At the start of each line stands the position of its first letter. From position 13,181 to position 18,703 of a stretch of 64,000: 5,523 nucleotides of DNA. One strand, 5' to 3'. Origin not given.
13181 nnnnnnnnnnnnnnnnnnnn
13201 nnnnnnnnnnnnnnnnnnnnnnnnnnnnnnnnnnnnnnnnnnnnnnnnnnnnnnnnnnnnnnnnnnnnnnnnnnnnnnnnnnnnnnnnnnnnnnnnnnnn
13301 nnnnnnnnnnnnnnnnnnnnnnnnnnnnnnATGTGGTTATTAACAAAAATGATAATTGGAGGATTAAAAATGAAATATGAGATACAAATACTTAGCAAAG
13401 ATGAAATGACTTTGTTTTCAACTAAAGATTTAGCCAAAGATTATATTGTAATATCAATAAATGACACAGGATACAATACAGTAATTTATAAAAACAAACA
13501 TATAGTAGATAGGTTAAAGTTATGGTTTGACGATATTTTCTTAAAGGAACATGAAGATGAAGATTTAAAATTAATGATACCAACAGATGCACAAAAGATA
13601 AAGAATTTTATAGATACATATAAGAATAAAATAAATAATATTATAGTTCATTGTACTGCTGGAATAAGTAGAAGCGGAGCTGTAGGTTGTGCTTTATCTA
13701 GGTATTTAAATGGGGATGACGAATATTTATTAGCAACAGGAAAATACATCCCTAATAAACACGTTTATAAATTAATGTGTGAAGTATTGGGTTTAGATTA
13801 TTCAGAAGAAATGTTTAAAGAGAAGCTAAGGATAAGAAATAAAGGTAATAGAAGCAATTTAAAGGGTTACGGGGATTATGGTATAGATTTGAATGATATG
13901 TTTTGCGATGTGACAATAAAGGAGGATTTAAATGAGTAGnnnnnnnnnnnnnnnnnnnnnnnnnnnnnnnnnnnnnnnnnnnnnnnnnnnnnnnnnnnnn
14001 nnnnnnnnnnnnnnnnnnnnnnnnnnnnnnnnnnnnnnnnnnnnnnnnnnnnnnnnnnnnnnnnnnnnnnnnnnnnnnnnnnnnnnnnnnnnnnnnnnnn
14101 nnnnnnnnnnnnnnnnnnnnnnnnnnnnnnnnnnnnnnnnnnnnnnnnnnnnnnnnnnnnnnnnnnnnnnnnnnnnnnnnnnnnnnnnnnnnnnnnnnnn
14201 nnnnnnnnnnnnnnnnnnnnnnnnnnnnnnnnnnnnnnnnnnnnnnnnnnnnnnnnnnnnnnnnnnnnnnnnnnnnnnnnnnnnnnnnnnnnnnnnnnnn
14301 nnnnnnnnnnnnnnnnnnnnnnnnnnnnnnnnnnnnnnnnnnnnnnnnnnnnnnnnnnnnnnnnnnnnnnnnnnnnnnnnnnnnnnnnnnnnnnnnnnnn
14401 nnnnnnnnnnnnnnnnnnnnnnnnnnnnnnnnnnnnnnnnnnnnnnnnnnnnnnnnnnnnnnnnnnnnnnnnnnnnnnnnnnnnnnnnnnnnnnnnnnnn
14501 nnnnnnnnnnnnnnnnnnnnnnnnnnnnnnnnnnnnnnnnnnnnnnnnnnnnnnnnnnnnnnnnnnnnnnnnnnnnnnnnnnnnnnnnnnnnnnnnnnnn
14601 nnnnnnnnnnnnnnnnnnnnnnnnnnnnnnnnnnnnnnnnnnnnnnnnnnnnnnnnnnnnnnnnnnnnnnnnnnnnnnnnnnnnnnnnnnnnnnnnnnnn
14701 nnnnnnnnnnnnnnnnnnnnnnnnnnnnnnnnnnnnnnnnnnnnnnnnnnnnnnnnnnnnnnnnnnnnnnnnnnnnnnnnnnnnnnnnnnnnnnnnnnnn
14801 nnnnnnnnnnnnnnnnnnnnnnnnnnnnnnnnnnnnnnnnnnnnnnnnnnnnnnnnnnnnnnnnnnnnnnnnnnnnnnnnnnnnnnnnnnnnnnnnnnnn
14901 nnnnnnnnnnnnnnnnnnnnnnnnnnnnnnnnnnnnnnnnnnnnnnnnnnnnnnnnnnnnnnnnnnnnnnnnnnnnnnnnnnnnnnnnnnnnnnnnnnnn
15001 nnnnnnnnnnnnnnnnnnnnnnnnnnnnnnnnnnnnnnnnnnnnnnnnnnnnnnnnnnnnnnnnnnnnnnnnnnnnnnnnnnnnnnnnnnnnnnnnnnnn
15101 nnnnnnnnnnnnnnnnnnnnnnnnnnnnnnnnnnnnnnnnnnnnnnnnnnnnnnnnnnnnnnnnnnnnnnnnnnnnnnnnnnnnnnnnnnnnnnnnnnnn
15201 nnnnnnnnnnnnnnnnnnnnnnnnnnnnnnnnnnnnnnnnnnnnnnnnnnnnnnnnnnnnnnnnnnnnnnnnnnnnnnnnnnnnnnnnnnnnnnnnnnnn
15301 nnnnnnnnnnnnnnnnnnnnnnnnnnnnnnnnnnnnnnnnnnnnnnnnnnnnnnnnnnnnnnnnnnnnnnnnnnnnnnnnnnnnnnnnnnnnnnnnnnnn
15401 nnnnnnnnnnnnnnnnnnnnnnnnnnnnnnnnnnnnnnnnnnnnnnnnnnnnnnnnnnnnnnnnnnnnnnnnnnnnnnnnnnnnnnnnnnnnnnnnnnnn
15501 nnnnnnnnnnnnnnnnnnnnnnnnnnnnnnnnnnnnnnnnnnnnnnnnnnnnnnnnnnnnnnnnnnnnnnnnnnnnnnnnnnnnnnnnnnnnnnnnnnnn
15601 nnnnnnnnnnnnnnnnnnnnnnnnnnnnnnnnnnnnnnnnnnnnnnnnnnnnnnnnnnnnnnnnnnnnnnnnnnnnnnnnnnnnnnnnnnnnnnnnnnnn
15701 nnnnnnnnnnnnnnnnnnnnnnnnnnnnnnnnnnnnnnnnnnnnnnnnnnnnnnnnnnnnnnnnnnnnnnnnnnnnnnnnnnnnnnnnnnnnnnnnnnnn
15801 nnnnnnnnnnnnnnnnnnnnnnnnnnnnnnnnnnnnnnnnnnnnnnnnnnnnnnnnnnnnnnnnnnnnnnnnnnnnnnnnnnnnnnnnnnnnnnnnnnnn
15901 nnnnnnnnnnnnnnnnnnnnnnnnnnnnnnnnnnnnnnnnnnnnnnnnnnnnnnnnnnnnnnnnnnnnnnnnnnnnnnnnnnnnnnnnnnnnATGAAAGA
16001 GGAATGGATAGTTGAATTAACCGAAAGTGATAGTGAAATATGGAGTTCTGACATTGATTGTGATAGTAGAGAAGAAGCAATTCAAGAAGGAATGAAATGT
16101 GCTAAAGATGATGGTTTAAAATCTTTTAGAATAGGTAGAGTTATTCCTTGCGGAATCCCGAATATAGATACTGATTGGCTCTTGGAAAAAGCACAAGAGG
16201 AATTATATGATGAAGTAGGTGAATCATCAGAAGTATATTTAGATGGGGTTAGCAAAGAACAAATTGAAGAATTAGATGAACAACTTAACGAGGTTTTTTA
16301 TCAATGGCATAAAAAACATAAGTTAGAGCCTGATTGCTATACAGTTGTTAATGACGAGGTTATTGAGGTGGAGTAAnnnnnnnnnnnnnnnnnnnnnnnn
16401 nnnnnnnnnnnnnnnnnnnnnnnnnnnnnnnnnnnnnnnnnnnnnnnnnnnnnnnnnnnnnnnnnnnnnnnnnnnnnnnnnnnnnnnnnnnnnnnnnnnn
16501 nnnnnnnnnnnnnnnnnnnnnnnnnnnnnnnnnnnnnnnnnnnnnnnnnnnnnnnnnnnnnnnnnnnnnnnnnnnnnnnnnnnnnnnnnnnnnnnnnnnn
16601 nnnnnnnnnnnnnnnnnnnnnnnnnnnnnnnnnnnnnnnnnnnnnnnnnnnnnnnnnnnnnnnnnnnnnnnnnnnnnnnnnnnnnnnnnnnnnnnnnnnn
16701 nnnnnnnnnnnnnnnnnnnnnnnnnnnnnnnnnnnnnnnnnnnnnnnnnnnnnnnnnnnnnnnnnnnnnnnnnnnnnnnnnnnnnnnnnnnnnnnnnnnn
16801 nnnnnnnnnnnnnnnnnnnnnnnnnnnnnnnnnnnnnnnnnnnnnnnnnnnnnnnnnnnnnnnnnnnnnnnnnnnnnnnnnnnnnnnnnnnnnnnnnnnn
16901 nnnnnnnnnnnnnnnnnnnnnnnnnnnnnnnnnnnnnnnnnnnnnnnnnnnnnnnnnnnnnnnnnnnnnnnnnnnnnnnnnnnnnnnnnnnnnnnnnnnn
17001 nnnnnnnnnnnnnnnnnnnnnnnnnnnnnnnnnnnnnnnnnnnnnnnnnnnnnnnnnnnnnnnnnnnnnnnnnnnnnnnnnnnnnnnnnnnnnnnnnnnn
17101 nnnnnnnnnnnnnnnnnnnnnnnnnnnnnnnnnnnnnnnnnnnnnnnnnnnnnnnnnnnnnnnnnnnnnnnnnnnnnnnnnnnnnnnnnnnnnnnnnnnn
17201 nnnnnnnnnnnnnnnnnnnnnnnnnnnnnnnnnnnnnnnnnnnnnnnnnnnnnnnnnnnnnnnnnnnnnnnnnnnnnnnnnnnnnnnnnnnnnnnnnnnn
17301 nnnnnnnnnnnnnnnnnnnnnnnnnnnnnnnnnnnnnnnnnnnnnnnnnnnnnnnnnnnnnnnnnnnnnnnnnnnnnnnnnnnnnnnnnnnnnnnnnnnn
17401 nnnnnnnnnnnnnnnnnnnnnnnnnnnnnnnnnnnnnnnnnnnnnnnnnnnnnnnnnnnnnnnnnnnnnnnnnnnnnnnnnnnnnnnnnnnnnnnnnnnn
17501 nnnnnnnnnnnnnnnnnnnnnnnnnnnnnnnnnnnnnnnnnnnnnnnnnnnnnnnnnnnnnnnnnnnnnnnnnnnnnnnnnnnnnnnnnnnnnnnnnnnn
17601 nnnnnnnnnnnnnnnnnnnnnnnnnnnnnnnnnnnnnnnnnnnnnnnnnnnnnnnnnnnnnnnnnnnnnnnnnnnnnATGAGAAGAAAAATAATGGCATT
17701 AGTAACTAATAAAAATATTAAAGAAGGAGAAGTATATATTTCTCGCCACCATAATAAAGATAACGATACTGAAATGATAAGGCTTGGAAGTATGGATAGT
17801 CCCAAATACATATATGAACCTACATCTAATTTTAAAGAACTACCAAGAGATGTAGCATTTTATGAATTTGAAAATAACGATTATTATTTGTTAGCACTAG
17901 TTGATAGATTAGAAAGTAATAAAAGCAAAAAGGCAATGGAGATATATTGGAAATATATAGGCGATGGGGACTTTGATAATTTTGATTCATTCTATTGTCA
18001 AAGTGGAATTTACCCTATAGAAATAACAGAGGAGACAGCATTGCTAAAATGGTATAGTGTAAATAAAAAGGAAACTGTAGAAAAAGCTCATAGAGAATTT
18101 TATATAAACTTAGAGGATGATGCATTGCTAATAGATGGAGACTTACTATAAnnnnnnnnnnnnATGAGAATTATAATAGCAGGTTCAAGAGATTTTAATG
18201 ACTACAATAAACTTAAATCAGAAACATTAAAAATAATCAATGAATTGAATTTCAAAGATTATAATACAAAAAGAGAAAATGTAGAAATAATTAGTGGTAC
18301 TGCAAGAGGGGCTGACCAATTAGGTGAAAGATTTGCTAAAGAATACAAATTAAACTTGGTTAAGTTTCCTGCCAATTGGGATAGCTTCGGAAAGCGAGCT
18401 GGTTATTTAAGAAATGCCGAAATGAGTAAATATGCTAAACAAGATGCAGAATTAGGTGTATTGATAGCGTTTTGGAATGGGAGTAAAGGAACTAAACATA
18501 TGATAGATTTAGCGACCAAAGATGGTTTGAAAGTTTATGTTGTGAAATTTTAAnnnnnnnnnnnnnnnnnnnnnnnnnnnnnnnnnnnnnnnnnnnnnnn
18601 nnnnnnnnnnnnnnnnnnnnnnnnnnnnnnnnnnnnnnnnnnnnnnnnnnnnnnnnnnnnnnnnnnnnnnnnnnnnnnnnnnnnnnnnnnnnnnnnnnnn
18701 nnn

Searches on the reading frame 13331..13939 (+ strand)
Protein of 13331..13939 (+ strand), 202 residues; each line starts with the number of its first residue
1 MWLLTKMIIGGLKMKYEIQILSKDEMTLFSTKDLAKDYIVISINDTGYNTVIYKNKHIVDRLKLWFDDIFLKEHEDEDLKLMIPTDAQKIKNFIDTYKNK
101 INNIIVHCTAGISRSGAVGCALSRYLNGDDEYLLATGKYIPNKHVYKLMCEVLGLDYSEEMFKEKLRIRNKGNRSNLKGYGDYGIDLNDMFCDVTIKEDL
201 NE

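Call 18: search_protein_families(library=phrogs, proteins=[window:13331-13939:+], max_evalue=0.001)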
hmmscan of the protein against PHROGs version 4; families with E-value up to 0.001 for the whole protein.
window:13331-13939:+ (202 aa): 1 family
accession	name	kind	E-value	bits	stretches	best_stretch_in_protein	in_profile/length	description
phrog_5614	-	unknown function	6.4e-19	69.4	1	33-167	16-154/161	-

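Call 72: search_protein_families(library=pfam, proteins=[window:13331-13939:+], max_evalue=0.01)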
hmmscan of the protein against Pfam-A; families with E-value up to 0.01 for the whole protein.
window:13331-13939:+ (202 aa): 3 families
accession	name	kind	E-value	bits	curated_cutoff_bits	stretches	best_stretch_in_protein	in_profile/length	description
PF00782.25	DSPc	-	2e-09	37.8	33.5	1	52-121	34-93/133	Dual specificity phosphatase, catalytic domain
PF00102.32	Y_phosphatase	-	0.00037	20.6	20.9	1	82-118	146-186/234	Protein-tyrosine phosphatase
PF22785.1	Tc-R-P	-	0.0015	19.5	27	1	84-118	62-96/106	Polymorphic toxin system, DSP-PTPase phosphatase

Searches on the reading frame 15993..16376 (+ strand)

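Call 18: search_protein_families(library=phrogs, proteins=[window:15993-16376:+], max_evalue=0.001)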
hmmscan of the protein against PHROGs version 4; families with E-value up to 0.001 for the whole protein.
window:15993-16376:+ (127 aa): 2 families
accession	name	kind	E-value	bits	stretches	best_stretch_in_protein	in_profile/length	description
phrog_1672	-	unknown function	3.4e-36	125.4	1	2-127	29-154/168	-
phrog_34873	-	unknown function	5.1e-09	36.8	1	40-120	68-145/284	-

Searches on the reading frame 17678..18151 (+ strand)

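Call 19: search_protein_families(library=phrogs, proteins=[window:17678-18151:+], max_evalue=0.001)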
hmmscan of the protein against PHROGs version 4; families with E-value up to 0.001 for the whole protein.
window:17678-18151:+ (157 aa): 1 family
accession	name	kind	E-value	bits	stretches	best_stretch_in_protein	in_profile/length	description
phrog_3930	-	unknown function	4.8e-09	37.4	1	58-157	51-145/145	-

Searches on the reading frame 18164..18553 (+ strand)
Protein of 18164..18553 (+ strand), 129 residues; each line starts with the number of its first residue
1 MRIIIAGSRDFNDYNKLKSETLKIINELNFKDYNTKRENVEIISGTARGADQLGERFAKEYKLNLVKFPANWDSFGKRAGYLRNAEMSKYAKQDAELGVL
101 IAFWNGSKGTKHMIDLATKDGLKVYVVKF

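Call 19: search_protein_families(library=phrogs, proteins=[window:18164-18553:+], max_evalue=0.001)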
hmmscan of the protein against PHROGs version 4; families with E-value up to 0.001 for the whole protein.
window:18164-18553:+ (129 aa): 3 families
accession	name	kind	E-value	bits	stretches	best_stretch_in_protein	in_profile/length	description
phrog_289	-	other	1.1e-30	108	1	1-128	23-139/500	GTP-binding domain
phrog_11222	-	unknown function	5.6e-11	43.8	1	3-123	160-274/293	-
phrog_16939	-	unknown function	1.1e-09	38.9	1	1-125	1-119/330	-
